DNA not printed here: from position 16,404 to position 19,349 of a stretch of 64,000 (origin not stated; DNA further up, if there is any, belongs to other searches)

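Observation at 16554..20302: Two-gene complete GtrABC-like glycosylation module: GT2 synthase plus a GtrA-flippase::GT39/ArnT-like transferase fusion, preceded by a zinc-ribbon protein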

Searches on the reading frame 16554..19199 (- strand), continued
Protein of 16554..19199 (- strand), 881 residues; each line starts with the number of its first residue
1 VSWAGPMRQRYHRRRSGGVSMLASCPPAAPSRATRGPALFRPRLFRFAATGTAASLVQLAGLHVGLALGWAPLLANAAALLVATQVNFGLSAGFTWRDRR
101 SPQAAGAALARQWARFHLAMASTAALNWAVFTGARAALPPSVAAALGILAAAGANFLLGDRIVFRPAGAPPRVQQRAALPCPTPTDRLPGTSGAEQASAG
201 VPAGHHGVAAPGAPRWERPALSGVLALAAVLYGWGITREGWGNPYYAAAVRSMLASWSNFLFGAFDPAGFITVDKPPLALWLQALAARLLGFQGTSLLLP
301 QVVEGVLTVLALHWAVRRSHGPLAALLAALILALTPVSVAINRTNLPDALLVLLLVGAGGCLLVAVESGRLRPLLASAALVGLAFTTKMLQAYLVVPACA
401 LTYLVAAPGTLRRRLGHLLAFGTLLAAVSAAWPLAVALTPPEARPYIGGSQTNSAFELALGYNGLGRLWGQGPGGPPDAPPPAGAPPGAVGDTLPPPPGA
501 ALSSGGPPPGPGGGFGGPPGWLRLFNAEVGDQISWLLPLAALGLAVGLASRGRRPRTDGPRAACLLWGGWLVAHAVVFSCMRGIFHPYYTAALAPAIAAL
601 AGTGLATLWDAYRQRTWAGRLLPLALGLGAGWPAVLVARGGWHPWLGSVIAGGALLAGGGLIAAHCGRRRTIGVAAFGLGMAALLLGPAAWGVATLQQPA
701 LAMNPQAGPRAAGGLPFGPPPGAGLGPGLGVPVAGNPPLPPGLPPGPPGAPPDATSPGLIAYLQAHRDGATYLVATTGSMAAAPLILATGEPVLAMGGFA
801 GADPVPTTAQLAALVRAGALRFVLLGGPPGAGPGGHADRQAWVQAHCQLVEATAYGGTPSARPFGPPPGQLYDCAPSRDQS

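Call 13: find_encoding_contigs(protein=P0002, flank=5000, max_places=2)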
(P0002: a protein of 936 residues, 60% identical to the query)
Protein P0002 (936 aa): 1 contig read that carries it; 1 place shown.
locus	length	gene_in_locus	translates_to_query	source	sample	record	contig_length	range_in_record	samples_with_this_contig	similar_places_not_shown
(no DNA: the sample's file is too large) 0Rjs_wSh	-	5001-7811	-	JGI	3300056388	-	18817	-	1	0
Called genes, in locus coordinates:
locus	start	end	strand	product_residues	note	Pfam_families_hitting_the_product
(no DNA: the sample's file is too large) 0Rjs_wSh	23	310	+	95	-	-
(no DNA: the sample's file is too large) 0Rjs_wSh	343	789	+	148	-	-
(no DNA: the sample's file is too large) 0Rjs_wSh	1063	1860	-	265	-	-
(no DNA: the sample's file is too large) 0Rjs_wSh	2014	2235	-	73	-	-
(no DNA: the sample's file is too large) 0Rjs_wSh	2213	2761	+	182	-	-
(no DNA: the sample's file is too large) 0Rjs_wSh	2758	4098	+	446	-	PF24878:YkcB_C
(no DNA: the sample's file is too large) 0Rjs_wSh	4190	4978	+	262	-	PF00535:Glycos_transf_2, PF13641:Glyco_tranf_2_3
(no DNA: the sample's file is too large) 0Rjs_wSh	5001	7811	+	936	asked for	PF04138:GtrA_DPMS_TM, PF13231:PMT_2, PF24878:YkcB_C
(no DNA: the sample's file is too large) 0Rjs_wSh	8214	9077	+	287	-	-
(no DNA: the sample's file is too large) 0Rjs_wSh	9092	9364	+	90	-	PF24878:YkcB_C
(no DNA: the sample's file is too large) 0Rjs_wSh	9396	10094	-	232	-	?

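Call 14: find_encoding_contigs(protein=P0006, flank=5000, max_places=2)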
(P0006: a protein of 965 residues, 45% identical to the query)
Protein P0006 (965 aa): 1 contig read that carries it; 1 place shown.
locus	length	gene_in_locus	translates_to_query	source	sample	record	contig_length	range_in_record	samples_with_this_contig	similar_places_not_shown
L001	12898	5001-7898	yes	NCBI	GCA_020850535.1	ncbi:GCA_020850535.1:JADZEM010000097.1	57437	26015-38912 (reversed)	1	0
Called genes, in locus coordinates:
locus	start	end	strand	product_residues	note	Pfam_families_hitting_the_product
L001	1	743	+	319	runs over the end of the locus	PF02401:LYTB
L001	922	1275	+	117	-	PF03745:DUF309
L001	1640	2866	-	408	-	PF05940:NnrS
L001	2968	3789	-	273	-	PF00027:cNMP_binding, PF13545:HTH_Crp_2, PF00325:Crp (faint)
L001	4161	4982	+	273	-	PF00535:Glycos_transf_2, PF10111:Glyco_tranf_2_2 (weak), PF13641:Glyco_tranf_2_3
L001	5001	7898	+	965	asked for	PF04138:GtrA_DPMS_TM, PF02366:PMT (weak), PF13231:PMT_2, PF24878:YkcB_C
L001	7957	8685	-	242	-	-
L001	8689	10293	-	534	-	PF00501:AMP-binding, PF13193:AMP-binding_C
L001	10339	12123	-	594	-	PF00929:RNase_T, PF24348:DUF7508 (faint), PF01541:GIY-YIG, PF27096:UvrC_M, PF02151:UVR (weak)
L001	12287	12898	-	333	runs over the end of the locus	PF01384:PHO4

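Call 15: find_encoding_contigs(protein=P0059, flank=5000, max_places=2)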
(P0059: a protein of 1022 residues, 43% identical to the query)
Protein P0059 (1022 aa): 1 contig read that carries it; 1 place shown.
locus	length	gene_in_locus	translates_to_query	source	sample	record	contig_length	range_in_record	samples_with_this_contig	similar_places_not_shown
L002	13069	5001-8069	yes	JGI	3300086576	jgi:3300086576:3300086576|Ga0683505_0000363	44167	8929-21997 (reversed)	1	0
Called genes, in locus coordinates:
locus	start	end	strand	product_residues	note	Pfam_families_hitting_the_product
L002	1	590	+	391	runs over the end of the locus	PF06224:AlkZ-like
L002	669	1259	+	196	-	PF05685:Uma2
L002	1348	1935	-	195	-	PF06353:DUF1062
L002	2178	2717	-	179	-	PF02870:Methyltransf_1N, PF01035:DNA_binding_1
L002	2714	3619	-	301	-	PF00126:HTH_1, PF03466:LysR_substrate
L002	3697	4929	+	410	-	PF07690:MFS_1, PF00083:Sugar_tr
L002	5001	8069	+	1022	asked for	PF00535:Glycos_transf_2, PF04138:GtrA_DPMS_TM, PF13231:PMT_2, PF24878:YkcB_C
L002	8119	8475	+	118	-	-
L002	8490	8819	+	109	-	PF12823:DUF3817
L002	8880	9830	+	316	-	PF01047:MarR (weak), PF12802:MarR_2, PF00583:Acetyltransf_1, PF13673:Acetyltransf_10 (weak), PF13508:Acetyltransf_7, PF08445:FR47 (faint)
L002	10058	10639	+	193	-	-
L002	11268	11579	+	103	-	-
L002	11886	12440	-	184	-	-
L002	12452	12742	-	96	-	-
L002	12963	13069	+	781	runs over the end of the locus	PF02190:LON_substr_bdg, PF00004:AAA, PF07728:AAA_5 (weak), PF22667:Lon_lid, PF05362:Lon_C, PF13541:ChlI (weak)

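Call 16: find_encoding_contigs(protein=P0011, flank=4000, max_places=1)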
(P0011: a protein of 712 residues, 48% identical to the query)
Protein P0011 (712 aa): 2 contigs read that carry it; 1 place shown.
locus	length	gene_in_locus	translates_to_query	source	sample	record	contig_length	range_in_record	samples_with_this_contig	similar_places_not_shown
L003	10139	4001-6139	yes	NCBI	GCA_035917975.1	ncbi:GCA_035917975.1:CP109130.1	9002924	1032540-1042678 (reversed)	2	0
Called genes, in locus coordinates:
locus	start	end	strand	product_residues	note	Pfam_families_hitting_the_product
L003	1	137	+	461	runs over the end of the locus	PF00672:HAMP, PF00512:HisKA, PF02518:HATPase_c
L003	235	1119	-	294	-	PF12833:HTH_18, PF06445:GyrI-like, PF14526:Cass2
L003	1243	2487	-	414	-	PF01494:FAD_binding_3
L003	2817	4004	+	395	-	PF00535:Glycos_transf_2, PF04138:GtrA_DPMS_TM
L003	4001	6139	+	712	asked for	PF13231:PMT_2, PF24878:YkcB_C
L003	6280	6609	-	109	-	PF03992:ABM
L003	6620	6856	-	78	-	-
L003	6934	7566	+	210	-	PF00440:TetR_N, PF13977:TetR_C_6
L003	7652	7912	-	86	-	-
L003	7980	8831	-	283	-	PF13560:HTH_31, PF19054:DUF5753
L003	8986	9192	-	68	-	-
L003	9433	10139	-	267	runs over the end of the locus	PF00378:ECH_1, PF16113:ECH_2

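Call 17: find_encoding_contigs(protein=P0008, flank=4000, max_places=1)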
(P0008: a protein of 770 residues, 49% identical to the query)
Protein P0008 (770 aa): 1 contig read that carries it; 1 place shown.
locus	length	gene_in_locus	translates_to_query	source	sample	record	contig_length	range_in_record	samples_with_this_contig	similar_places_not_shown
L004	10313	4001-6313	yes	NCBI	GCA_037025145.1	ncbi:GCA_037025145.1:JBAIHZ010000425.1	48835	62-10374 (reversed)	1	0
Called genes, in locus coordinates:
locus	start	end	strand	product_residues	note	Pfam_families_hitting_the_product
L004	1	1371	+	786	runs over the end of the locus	PF01564:Spermine_synth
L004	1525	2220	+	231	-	PF04264:YceI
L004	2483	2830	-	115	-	-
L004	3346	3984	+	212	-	-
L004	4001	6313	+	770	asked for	PF13231:PMT_2, PF24878:YkcB_C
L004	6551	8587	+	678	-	PF22148:Fervidolysin_NPro-like, PF00082:Peptidase_S8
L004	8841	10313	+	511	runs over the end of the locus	?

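Call 18: find_encoding_contigs(protein=P0077, flank=4000, max_places=1)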
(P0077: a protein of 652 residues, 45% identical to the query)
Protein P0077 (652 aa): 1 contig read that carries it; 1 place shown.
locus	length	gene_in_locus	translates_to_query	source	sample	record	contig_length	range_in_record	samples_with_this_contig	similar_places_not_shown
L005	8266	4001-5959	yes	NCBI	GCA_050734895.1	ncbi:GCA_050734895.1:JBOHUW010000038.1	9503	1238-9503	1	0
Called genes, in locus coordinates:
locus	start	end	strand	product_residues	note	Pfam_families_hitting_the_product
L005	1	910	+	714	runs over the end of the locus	PF13185:GAF_2 (faint), PF13492:GAF_3 (faint), PF08448:PAS_4 (faint), PF00512:HisKA (weak), PF02518:HATPase_c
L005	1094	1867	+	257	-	-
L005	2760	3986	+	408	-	PF00535:Glycos_transf_2, PF04138:GtrA_DPMS_TM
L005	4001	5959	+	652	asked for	PF13231:PMT_2, PF24878:YkcB_C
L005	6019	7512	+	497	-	PF07690:MFS_1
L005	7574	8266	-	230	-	PF00171:Aldedh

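Call 24: search_solved_structures(query=window:16554-19139:-, max_evalue=1)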
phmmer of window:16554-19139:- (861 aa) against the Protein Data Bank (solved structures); distinct sequences matched with E-value up to 1: 0.

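Call 46: predict_structure(alignment_id=A1)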
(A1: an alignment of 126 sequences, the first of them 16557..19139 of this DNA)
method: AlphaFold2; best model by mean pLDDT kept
length: 861 residues; sequences in the alignment: 126
mean_pLDDT: 82.2   pTM: 0.79
mean pLDDT of the five models: 82.2, 80.7, 80.3, 79.6, 79.2
residues with pLDDT >= 90: 482; 70-90: 187; 50-70: 67; < 50: 125
segments of 3 or more residues with pLDDT < 50: 1-20, 78-80, 149-163, 165-176, 178-189, 461-492, 703-723
pLDDT, mean of each block of 10 residues (from residue 1): 38 43 74 87 91 90 89 64 71 83 87 87 84 73 52 43 44 43 43 84 97 94 93 92 78 85 96 96 98 97 98 97 95 98 97 98 96 97 98 98 97 93 83 88 87 54 43 39 42 73 94 96 96 95 98 97 92 98 98 94 94 93 93 97 95 96 97 90 87 54 44 42 50 82 96 92 92 88 85 95 79 71 96 88 71 83 45
secondary structure, 60 per line:
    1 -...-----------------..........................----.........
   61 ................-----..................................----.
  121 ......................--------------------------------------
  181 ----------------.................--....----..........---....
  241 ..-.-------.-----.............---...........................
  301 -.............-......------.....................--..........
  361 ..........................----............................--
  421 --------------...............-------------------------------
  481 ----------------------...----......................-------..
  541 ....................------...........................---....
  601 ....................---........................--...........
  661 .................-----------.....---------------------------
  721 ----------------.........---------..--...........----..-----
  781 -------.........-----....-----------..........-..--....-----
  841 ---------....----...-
elements in order (helices of 4 or more, strands of 3 or more residues): H22-47 H52-76 H82-115 H120-142 H197-213 H216-219 H224-233 H237-242 H258-270 H274-300 H302-314 H316-321 H328-348 H351-386 H391-418 H435-449 H510-531 H539-560 H567-593 H597-620 H624-647 H650-677 H689-693 H737-745 H759-769 H788-796 E802-805 H817-826 H832-835 E850-853

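Call 48: fold_search(model_id=the predicted structure, library=pdb)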
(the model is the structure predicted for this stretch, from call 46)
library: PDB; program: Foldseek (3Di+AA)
matches with E <= 10: 216; with E <= 0.001: 20
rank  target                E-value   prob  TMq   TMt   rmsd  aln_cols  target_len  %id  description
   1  5f15                  8.0e-09  1.00  0.41  0.61   8.1       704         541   16  Crystal Structure of ArnT from Cupriavidus metallidurans bound to Undecaprenyl phosphate (released 2016-02-17)
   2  5ezm                  4.4e-08  1.00  0.40  0.60   8.5       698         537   15  Crystal Structure of ArnT from Cupriavidus metallidurans in the apo state (released 2016-02-17)
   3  9i5k_A                1.2e-05  1.00  0.32  0.52   8.5       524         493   16  Structure of the Chaetomium thermophilum Pmt4 homodimer (C2 symmetry) (released 2025-12-24)
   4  5gmy_A                1.9e-05  1.00  0.27  0.27  15.3       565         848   15  Crystal structure of the Archaeoglobus fulgidus oligosaccharyltransferase (O29867_ARCFU) tethered with an acceptor pep (released 2017-02-01)
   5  8b6l_I                4.5e-05  1.00  0.37  0.44  12.2       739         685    9  Subtomogram average of the human Sec61-TRAP-OSTA-translocon (released 2022-12-07)
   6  9i5l_A                1.2e-04  1.00  0.22  0.27   4.0       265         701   17  Structure of the Chaetomium thermophilum Pmt4 homodimer (C1 symmetry) (released 2025-12-24)
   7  3waj                  1.7e-04  1.00  0.30  0.32  14.8       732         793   11  Crystal structure of the Archaeoglobus fulgidus oligosaccharyltransferase (O29867_ARCFU) complex with Zn and sulfate (released 2013-10-30)
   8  8age_A                2.7e-04  1.00  0.36  0.46  12.4       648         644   11  Structure of yeast oligosaccharylransferase complex with acceptor peptide bound (released 2022-12-07)
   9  8pn9_A                2.7e-04  1.00  0.37  0.47  12.0       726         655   10  Structure of human oligosaccharyltransferase OST-A complex bound to NGI-1 (released 2024-05-08)
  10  6ezn_F                3.4e-04  1.00  0.36  0.46  13.3       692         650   10  Cryo-EM structure of the yeast oligosaccharyltransferase (OST) complex (released 2018-01-17)
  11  6s7o_A                3.8e-04  1.00  0.37  0.47  11.3       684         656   11  Cryo-EM structure of human oligosaccharyltransferase complex OST-A (released 2019-12-18)
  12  9s6t_A                4.2e-04  1.00  0.34  0.55   9.7       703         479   12  Ternary cryo-EM structure of chicken ALG12 with Dol25-PP-GlcNAc2Man7, Dol25-P-Man, and Fab (released 2026-03-18)
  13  7oci_F                4.3e-04  1.00  0.36  0.47  13.0       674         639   10  Cryo-EM structure of yeast Ost6p containing oligosaccharyltransferase complex (released 2022-02-16)
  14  9n9j_I                4.3e-04  1.00  0.37  0.44  13.4       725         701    9  Structure of a GRP94 folding intermediate engaged with a CCDC134- and FKBP11-bound secretory translocon (released 2025-11-19)
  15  7bvc_A                4.3e-04  1.00  0.33  0.27   8.7       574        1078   15  Cryo-EM structure of Mycobacterium smegmatis arabinosyltransferase EmbA-EmbB-AcpM2 in complex with ethambutol (released 2020-04-29)
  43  9ep0                  8.5e-02  1.00  0.11  0.24   6.1       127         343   21  Dolichyl phosphate mannose synthase in complex with donor (GDP-Man) and traces of acceptor (Dol55P) and product (Dol55P- (released 2025-10-01)
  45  5mlz                  1.7e-01  1.00  0.10  0.22   6.0       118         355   23  Dolichyl phosphate mannose synthase in complex with GDP and Mg2+ (released 2017-08-09)
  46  5mm1                  2.2e-01  1.00  0.10  0.23   5.9       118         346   23  Dolichyl phosphate mannose synthase in complex with GDP and dolichyl phosphate mannose (released 2017-08-09)
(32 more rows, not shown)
